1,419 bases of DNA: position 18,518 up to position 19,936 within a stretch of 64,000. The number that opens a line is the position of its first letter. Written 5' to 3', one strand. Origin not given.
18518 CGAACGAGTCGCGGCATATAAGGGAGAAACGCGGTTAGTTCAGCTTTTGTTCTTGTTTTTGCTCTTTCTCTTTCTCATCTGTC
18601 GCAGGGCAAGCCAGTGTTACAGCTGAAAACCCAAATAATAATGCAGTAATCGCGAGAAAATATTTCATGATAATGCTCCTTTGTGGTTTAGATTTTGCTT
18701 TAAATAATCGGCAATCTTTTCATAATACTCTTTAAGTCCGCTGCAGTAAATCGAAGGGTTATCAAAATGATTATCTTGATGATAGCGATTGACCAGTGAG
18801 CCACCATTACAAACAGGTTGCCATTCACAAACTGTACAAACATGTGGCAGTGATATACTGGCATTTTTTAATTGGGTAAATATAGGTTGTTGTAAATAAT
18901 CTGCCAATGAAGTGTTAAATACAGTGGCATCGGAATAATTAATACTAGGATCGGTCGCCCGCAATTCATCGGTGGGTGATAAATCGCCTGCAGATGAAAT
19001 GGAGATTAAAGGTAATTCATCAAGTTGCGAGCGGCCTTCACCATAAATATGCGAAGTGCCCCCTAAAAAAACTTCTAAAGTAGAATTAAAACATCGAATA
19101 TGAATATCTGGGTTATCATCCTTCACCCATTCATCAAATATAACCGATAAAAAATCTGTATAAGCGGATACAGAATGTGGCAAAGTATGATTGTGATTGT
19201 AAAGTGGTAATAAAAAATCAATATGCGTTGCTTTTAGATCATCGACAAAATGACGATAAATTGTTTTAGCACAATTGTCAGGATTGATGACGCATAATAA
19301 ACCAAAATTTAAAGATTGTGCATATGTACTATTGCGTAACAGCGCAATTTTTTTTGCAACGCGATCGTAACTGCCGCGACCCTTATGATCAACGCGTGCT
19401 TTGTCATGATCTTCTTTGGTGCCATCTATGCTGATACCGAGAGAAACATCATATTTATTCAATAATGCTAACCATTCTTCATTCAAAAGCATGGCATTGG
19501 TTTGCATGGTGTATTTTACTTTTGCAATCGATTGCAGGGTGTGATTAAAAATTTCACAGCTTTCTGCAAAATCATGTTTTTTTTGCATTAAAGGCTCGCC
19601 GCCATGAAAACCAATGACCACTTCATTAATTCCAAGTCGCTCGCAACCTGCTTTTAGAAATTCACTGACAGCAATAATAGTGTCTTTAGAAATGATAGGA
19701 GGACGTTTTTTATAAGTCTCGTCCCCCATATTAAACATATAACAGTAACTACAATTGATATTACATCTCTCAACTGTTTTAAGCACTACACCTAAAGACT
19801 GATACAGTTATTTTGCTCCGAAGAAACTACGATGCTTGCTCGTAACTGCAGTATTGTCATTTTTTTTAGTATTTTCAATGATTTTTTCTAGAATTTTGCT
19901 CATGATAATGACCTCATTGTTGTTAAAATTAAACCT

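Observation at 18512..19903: Unannotated peptide, radical-SAM and peptide cassette that looks like a RiPP locus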

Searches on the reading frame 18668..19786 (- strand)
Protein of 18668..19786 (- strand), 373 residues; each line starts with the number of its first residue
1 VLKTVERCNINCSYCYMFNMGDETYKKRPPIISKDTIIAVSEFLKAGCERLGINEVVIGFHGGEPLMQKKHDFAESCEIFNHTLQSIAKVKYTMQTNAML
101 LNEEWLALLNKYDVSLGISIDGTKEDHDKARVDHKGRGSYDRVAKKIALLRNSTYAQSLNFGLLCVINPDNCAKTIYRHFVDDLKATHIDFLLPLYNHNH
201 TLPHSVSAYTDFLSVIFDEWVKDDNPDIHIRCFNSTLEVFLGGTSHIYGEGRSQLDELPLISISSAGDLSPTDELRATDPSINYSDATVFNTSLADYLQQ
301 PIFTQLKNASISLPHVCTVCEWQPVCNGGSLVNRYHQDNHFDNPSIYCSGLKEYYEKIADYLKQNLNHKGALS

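Call 4: search_protein_families(library=pfam, proteins=[window:18668-19786:-], max_evalue=0.1)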
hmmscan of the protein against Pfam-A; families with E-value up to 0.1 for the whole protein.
window:18668-19786:- (373 aa): 2 families
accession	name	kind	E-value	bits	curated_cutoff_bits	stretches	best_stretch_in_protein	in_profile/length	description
PF04055.27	Radical_SAM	-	2.9e-15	57.3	29.5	1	4-154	3-140/166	Radical SAM superfamily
PF13353.11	Fer4_12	-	9e-07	29.7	22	1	5-141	12-133/137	4Fe-4S single cluster domain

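Call 5: search_protein_families(library=ncbifam, proteins=[window:18668-19786:-], max_evalue=0.1)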
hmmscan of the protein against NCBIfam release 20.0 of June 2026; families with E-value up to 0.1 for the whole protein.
window:18668-19786:- (373 aa): 64 families (the best 25 are shown)
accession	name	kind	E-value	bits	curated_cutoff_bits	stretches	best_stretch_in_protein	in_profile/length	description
TIGR04496.1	rSAM_XyeB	equivalog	2.7e-85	286.4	450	1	1-362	7-369/385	cyclophane-forming radical SAM/SPASM peptide maturase XyeB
NF041707.1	rSAM_YhhB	equivalog_domain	3e-81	273.2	445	1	1-364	5-367/369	cyclophane-forming radical SAM/SPASM peptide maturase YhhB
TIGR04269.1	SAM_SPASM_FxsB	subfamily_domain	1.2e-73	248.3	370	1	2-359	6-362/363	FxsB family cyclophane-forming radical SAM/SPASM peptide maturase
TIGR03942.1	sulfatase_rSAM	equivalog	7.5e-55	186.5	349.45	1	6-364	9-359/363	anaerobic sulfatase maturase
NF041298.1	rSAM_mat_DynA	equivalog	1.6e-46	158.9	450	1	2-364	5-355/356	dynobactin maturation radical SAM/SPASM protein DynA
NF010321.0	PRK13758.1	equivalog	1.2e-36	126.6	441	1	7-360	14-360/370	anaerobic sulfatase-maturase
NF010308.0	PRK13745.1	equivalog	1e-35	123.5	484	2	2-191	17-200/412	anaerobic sulfatase-maturation protein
NF041718.1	rSAM_phane_AMC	equivalog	5.2e-34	117.8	425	1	6-348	14-346/362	cyclophane-forming radical SAM peptide maturase AmcB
NF041300.1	rSAM_mat_DarW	exception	2.6e-33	115.5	650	1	2-369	45-405/415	radical SAM/SPASM peptide maturase DarW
NF038005.1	rSAM_mat_DarE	equivalog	8.6e-33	113.7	650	1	2-361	78-431/432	darobactin maturation radical SAM/SPASM protein DarE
TIGR04261.1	rSAM_GlyRichRpt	subfamily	8.4e-30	104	310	1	6-343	5-340/363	cyclophane-forming radical SAM/SPASM peptide maturase GrrM/OscB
NF047865.1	rSAM_PapB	equivalog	1.1e-26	93.9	340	1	2-154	7-153/330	PapB family radical SAM/SPASM ranthipeptide maturase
TIGR03906.1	quino_hemo_SAM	equivalog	3.5e-26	91.9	453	1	4-191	100-281/467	quinohemoprotein amine dehydrogenase maturation protein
TIGR04068.1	rSAM_ocin_clost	equivalog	1.4e-25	90.1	500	1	3-183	89-265/462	Cys-rich peptide radical SAM maturase CcpM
TIGR04163.1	rSAM_cobopep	equivalog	2.5e-25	89.1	375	1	4-189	70-240/428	peptide-modifying radical SAM enzyme CbpB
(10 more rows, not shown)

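Call 6: find_encoding_contigs(protein=window:18668-19786:-, flank=6000, max_places=6)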
Protein window:18668-19786:- (373 aa): no gene with exactly this product is on record in the collection.

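Call 7: find_homologous_proteins(query=window:18668-19786:-, max_evalue=1e-10)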
Query window:18668-19786:- (373 aa): 3334 proteins with E <= 1e-10 among 5196 candidates; the best 120 are listed.
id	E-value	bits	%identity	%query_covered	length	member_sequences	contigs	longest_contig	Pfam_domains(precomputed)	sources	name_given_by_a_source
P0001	2.6e-245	831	100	96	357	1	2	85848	PF04055.28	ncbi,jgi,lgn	-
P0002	3.8e-156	538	63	97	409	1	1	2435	PF04055.28,PF13353.12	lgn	-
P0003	5.2e-141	488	56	99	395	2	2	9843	PF04055.28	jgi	-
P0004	2.1e-139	483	59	97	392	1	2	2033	PF04055.28,PF13353.12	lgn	-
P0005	2.0e-136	473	56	98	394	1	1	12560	PF04055.28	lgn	-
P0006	1.8e-135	470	56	97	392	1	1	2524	PF04055.28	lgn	-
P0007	3.3e-133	462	55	97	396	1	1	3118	PF04055.28,PF13353.12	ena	-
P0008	4.0e-132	459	56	98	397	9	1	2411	PF04055.28,PF13353.12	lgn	-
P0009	2.5e-129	450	56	94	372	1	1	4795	PF04055.28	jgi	jgi:uncharacterized protein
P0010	3.5e-129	449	57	93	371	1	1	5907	PF04055.28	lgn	-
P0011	4.4e-128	445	54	98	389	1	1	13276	PF04055.28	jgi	jgi:uncharacterized protein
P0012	7.0e-126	438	53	97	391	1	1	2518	PF04055.28,PF13353.12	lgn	-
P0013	1.4e-122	427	52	98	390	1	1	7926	PF04055.28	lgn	-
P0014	9.0e-122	425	52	98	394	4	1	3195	PF04055.28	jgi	jgi:uncharacterized protein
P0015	7.1e-121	422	52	98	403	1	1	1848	PF04055.28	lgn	-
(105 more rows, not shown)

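Call 10: find_encoding_contigs(protein=P0001, flank=4000, max_places=4)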
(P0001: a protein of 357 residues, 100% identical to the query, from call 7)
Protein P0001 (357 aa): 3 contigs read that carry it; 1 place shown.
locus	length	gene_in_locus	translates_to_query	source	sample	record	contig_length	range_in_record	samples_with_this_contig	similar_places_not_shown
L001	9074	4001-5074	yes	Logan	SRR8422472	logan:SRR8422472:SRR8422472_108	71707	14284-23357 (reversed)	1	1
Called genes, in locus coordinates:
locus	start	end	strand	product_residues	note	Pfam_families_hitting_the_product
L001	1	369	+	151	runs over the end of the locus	PF26971:TM-like_Thioredoxin-like_C (weak)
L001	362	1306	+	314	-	PF02628:COX15-CtaA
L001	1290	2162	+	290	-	PF01040:UbiA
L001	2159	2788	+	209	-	PF02630:SCO1-SenC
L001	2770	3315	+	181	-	PF01300:Sua5_yciO_yrdC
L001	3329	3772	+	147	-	PF00578:AhpC-TSA, PF08534:Redoxin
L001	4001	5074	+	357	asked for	PF04055:Radical_SAM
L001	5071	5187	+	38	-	-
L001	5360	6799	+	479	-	PF01637:ATPase_2, PF13191:AAA_16 (faint), PF13401:AAA_22 (weak)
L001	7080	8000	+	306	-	PF02729:OTCace_N, PF00185:OTCace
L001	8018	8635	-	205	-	-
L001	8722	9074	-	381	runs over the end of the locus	PF04055:Radical_SAM, PF06969:HemN_C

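Call 12: find_related_loci(query=A2, collection=genome_contigs, flank=3000)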
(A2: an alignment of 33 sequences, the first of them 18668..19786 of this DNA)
Query A2 (373 aa) in genome_contigs; peptide patterns used: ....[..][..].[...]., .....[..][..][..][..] (x = any residue, [..] = any of these).
592 stretches matched a pattern; 530 encode a relative of the query (tblastn E <= 1e-3); the best 80 are kept; 80 distinct loci.
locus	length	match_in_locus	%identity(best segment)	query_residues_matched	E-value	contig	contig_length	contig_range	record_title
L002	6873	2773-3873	52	1-366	5e-127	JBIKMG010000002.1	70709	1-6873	MAG: Coxiellaceae bacterium isolate ME2014-08-31_3300042860_group5_bin67 Rohwer_bin2400_scaffold_160_c1, whole genome sh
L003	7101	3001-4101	49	1-365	1e-120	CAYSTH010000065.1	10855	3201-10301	MAG TPA_asm: uncultured Francisellaceae bacterium isolate SRP199154_co2_71 genome assembly, contig: NODE_4199_length_108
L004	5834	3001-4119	49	1-372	2e-116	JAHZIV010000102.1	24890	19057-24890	MAG: Gammaproteobacteria bacterium isolate P_S1_bin.12 k141_1673133, whole genome shotgun sequence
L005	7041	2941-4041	47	1-365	7e-111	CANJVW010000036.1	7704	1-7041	MAG: Legionellales bacterium isolate RH-23may17-778 genome assembly, contig: RH-23may17-C78975, whole genome shotgun seq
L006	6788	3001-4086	48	1-362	9e-108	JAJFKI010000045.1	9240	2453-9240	MAG: Gammaproteobacteria bacterium isolate OFTM187 OFTM187_44, whole genome shotgun sequence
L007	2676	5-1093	46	3-368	5e-111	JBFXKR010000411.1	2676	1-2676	MAG: Candidatus Berkiella sp. isolate CA_2019_TPIn_8 NODE_196703_length_2676_cov_2.667713_TPIn, whole genome shotgun seq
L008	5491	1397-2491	45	1-365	8e-107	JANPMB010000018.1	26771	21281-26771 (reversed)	MAG: Amoebophilaceae bacterium isolate VAR_48_metabat_363 VAR_48_k141_847951, whole genome shotgun sequence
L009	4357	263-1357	45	1-365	5e-106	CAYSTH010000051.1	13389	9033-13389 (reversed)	MAG TPA_asm: uncultured Francisellaceae bacterium isolate SRP199154_co2_71 genome assembly, contig: NODE_3033_length_133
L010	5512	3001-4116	43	1-373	2e-105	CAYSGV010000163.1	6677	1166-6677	MAG TPA_asm: uncultured Gammaproteobacteria bacterium isolate SRP262948_co1_210 genome assembly, contig: NODE_12749_leng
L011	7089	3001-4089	45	3-365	7e-104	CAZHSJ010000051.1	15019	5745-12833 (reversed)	MAG TPA_asm: Uncultured Candidatus Berkiella sp. isolate SRP173033_co3_65 genome assembly, contig: NODE_5083_length_1501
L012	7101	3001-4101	44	1-365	5e-103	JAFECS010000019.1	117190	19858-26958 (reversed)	MAG: Proteobacteria bacterium isolate SZAS-39 PROT-AMP-14__19__length-117190, whole genome shotgun sequence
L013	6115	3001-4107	42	2-365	2e-102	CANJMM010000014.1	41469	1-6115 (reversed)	MAG: Legionellales bacterium isolate RH-23may17-524 genome assembly, contig: RH-23may17-C6541, whole genome shotgun sequ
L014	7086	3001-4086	43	3-368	1e-100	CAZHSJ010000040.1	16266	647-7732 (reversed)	MAG TPA_asm: Uncultured Candidatus Berkiella sp. isolate SRP173033_co3_65 genome assembly, contig: NODE_4453_length_1626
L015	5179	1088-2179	43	1-365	3e-100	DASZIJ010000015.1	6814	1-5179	MAG TPA_asm: Candidatus Rhabdochlamydia sp. isolate SMAG_U6599 k141_1384547, whole genome shotgun sequence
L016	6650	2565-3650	43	3-368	4e-100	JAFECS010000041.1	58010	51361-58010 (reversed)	MAG: Proteobacteria bacterium isolate SZAS-39 PROT-AMP-14__41__length-58010, whole genome shotgun sequence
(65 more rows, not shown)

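Call 16: find_encoding_contigs(protein=P0002, flank=3000, max_places=2)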
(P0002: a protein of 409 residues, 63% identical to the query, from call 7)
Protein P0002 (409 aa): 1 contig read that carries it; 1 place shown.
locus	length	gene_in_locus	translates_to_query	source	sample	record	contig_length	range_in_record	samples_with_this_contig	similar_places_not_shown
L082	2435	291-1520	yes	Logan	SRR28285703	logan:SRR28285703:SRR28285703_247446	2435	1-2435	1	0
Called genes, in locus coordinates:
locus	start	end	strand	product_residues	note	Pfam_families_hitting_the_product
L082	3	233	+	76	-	?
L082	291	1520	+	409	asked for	PF04055:Radical_SAM, PF13353:Fer4_12 (faint)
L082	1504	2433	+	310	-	?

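Call 17: find_encoding_contigs(protein=P0003, flank=3000, max_places=2)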
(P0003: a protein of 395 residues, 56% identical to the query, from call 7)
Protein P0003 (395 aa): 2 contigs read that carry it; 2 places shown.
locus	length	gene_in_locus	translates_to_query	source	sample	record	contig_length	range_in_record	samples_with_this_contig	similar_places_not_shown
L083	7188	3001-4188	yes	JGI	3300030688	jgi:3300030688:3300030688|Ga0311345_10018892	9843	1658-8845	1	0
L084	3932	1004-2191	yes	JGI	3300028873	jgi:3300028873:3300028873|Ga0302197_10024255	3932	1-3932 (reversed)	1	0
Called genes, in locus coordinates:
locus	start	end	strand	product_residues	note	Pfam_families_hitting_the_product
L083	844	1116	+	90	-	-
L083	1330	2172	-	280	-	PF03171:2OG-FeII_Oxy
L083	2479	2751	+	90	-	-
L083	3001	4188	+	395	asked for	PF04055:Radical_SAM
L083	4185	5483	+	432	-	-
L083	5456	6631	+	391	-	PF04055:Radical_SAM, PF13353:Fer4_12 (weak)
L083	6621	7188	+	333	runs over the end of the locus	PF01075:Glyco_transf_9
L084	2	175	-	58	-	?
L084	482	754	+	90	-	-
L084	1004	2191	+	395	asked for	PF04055:Radical_SAM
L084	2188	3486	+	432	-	-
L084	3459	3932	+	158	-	?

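Call 18: find_encoding_contigs(protein=P0005, flank=3000, max_places=2)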
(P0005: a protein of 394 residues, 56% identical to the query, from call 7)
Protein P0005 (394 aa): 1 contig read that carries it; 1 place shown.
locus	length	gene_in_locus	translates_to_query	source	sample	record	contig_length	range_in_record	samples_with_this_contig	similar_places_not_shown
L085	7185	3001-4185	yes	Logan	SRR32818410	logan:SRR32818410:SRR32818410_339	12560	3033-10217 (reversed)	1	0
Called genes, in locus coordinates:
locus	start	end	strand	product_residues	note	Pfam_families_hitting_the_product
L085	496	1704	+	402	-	-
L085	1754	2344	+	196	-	-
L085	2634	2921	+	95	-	-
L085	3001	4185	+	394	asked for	PF04055:Radical_SAM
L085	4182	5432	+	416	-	-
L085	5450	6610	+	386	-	PF04055:Radical_SAM, PF13353:Fer4_12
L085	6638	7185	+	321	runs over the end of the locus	PF00351:Biopterin_H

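Call 20: find_related_loci(query=window:18668-19786:-, collection=metagenome_contigs, flank=2500)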
Query window:18668-19786:- (373 aa) in metagenome_contigs; peptide patterns used: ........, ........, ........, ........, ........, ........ (x = any residue, [..] = any of these).
67 stretches matched a pattern; 10 encode a relative of the query (tblastn E <= 1e-3); 10 distinct loci.
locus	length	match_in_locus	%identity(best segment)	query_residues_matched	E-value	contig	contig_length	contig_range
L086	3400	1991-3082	52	1-362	2e-130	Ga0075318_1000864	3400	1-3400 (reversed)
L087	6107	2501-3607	40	1-365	3e-92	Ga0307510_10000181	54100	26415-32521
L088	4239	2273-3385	29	1-364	3e-60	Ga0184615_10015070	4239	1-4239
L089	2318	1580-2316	42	1-247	2e-57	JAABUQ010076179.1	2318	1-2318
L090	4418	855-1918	32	1-362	2e-40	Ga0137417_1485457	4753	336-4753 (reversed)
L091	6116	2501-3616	28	1-362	3e-37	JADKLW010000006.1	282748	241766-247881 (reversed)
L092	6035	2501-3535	27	8-335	4e-35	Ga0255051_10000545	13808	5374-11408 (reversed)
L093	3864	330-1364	27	8-335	4e-35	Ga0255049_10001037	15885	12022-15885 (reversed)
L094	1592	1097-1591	39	1-166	3e-32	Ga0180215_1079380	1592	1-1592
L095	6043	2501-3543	32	1-353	3e-30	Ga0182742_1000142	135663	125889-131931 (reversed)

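Call 21: find_encoding_contigs(protein=P0010, flank=2500, max_places=1)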
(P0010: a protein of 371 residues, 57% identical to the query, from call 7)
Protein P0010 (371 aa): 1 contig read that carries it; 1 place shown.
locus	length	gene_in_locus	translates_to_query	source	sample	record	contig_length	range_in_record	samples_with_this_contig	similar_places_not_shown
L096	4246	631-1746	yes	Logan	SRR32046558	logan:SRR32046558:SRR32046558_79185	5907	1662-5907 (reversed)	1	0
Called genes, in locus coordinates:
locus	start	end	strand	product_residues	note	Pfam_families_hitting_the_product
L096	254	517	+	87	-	-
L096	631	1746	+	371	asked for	PF04055:Radical_SAM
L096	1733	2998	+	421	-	-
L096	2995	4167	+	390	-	PF04055:Radical_SAM, PF13353:Fer4_12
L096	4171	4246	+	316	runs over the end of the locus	-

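Call 22: find_encoding_contigs(protein=P0009, flank=2500, max_places=1)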
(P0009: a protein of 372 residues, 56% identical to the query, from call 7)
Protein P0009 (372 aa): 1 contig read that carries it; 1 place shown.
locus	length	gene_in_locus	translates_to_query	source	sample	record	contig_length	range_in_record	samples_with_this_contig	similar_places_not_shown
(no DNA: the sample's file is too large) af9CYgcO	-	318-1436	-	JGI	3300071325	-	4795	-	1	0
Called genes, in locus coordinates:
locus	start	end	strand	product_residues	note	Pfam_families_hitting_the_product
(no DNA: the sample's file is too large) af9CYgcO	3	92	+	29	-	?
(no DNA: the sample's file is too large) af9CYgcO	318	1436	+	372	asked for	PF04055:Radical_SAM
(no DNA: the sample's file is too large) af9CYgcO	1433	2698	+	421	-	-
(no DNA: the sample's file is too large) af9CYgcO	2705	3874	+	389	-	PF04055:Radical_SAM, PF13353:Fer4_12 (weak)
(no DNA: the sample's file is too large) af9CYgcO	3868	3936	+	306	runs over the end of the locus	PF01075:Glyco_transf_9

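Call 23: find_encoding_contigs(protein=P0011, flank=2500, max_places=1)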
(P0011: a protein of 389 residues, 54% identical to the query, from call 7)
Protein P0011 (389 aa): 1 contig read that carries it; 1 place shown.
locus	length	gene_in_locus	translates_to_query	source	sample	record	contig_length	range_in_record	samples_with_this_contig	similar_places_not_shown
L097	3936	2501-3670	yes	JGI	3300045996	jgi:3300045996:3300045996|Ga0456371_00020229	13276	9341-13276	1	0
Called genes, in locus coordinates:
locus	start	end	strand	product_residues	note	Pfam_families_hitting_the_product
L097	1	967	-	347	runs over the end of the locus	PF00491:Arginase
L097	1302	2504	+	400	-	PF04055:Radical_SAM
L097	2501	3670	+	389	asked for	PF04055:Radical_SAM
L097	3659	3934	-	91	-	?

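Call 24: find_encoding_contigs(protein=P0007, flank=2500, max_places=1)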
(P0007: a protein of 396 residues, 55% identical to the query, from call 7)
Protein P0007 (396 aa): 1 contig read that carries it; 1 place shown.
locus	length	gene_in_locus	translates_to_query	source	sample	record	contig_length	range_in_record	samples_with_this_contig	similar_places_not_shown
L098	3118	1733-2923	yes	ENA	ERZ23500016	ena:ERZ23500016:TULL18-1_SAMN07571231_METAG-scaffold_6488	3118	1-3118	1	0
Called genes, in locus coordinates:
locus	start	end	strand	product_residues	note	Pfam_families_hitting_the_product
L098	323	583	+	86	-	-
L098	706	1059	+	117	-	-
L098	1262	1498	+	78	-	-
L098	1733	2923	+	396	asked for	PF04055:Radical_SAM, PF13353:Fer4_12 (faint)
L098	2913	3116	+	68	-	?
